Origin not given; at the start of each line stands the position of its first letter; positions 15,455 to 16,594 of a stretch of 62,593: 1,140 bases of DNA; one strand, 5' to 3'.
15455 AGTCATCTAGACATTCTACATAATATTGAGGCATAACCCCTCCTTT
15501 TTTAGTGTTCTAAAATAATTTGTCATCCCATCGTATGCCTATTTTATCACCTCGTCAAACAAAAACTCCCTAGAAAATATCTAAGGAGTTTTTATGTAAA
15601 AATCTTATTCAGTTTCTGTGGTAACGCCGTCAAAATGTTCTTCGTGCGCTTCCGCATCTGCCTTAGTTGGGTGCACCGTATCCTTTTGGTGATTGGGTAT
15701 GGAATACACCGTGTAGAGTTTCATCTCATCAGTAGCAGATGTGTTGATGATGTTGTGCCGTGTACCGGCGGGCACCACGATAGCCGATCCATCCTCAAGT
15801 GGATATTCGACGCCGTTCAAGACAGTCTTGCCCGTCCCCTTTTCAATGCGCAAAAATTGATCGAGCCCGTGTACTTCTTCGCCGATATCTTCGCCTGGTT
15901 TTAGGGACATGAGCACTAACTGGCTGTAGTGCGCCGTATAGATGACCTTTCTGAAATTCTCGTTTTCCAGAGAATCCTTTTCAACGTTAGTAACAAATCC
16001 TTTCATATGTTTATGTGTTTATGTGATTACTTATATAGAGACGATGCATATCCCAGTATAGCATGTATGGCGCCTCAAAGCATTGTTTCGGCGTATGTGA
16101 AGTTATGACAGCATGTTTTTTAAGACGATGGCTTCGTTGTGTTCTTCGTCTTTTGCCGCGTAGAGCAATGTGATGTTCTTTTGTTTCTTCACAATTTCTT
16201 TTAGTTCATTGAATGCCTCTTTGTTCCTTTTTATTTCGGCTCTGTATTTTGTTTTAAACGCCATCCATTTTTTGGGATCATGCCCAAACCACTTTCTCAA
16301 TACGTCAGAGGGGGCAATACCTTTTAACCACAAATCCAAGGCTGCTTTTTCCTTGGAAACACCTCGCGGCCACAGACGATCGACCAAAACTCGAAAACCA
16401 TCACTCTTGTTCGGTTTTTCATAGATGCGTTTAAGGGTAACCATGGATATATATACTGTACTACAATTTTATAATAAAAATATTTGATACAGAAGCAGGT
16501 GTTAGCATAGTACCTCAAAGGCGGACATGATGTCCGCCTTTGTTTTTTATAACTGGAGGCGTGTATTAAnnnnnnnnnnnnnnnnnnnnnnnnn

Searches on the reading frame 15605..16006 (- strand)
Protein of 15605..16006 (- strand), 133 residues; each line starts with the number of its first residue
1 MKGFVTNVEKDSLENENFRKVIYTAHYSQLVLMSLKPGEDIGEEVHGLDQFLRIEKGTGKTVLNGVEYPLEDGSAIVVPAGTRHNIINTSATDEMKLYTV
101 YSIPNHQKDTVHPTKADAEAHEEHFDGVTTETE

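Call 5: search_protein_families(library=pfam, proteins=[window:15605-16006:-], max_evalue=1)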
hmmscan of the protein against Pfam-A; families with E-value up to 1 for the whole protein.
window:15605-16006:- (133 aa): 4 families
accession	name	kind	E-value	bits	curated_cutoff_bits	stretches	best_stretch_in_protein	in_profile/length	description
PF07883.17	Cupin_2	-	6.3e-15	55.1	27.2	1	32-101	2-70/70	Cupin domain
PF02311.25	AraC_binding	-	0.001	19.2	21.1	1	38-101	13-75/135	AraC-like ligand binding domain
PF00190.28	Cupin_1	-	0.042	13.9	22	1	59-109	75-121/151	Cupin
PF09919.14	DUF2149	-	0.21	12.4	27.1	1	38-79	56-91/92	Uncharacterized conserved protein (DUF2149)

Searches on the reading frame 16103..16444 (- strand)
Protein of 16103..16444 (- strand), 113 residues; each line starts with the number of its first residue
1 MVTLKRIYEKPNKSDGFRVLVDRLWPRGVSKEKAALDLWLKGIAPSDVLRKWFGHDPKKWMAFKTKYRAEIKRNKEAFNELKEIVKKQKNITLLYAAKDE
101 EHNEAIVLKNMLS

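Call 5: search_protein_families(library=pfam, proteins=[window:16103-16444:-], max_evalue=1)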
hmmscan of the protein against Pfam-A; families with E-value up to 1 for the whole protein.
window:16103-16444:- (113 aa): 4 families
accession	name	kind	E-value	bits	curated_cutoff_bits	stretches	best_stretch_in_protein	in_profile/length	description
PF22752.1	DUF488-N3i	-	1.9e-40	138.9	27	1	1-112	1-111/131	Inactive DUF488-N3 subclade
PF04343.18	DUF488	-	2.2e-34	119.1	22.2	1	4-112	2-121/121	Domain of unknown function DUF488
PF22751.1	DUF488-N3a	-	1.8e-26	93.2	27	1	3-112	2-114/118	Active DUF488-N3 subclade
PF14806.11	Coatomer_b_Cpla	-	0.055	13.9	32.7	1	58-112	30-84/128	Coatomer beta subunit appendage platform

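Call 41: find_encoding_contigs(protein=window:16103-16444:-, flank=6000, max_places=8)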
Protein window:16103-16444:- (113 aa): 9 contigs read that carry it; 7 places shown.
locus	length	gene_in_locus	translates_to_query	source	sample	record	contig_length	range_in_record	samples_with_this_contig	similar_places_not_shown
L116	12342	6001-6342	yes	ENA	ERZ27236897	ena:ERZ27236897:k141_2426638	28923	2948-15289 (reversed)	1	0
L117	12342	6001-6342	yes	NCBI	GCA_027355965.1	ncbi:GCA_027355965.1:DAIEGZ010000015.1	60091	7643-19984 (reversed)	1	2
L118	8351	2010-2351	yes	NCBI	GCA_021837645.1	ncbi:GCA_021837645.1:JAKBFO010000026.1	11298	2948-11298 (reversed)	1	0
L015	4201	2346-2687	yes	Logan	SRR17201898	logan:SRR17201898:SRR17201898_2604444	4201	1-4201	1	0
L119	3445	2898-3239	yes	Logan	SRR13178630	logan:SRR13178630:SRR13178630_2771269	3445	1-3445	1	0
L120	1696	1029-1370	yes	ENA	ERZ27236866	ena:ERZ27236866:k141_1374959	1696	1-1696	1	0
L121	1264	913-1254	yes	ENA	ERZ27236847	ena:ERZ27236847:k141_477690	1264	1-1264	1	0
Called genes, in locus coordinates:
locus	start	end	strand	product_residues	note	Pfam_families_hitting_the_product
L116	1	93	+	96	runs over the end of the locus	PF11950:DUF3467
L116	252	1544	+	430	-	PF00033:Cytochrome_B, PF13631:Cytochrom_B_N_2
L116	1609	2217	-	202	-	PF13483:Lactamase_B_3, PF12706:Lactamase_B_2 (weak)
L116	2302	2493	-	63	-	-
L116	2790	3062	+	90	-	PF01541:GIY-YIG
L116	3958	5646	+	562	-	-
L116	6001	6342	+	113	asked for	PF04343:DUF488, PF22751:DUF488-N3a, PF22752:DUF488-N3i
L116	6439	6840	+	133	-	PF07883:Cupin_2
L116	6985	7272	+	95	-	-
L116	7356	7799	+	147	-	PF22381:Staph_reg_Sar_Rot (faint), PF13463:HTH_27 (faint), PF12802:MarR_2, PF01047:MarR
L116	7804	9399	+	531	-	PF25917:BSH_RND (weak)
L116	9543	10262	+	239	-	PF00005:ABC_tran, PF02463:SMC_N (faint), PF13304:AAA_21 (faint)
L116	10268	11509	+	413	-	PF12704:MacB_PCD, PF02687:FtsX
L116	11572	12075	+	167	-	PF04191:PEMT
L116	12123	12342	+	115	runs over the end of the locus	-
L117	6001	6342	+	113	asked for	PF04343:DUF488, PF22751:DUF488-N3a, PF22752:DUF488-N3i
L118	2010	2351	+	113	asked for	PF04343:DUF488, PF22751:DUF488-N3a, PF22752:DUF488-N3i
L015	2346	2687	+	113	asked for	PF04343:DUF488, PF22751:DUF488-N3a, PF22752:DUF488-N3i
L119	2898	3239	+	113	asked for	PF04343:DUF488, PF22751:DUF488-N3a, PF22752:DUF488-N3i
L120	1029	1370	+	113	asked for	PF04343:DUF488, PF22751:DUF488-N3a, PF22752:DUF488-N3i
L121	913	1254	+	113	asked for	PF04343:DUF488, PF22751:DUF488-N3a, PF22752:DUF488-N3i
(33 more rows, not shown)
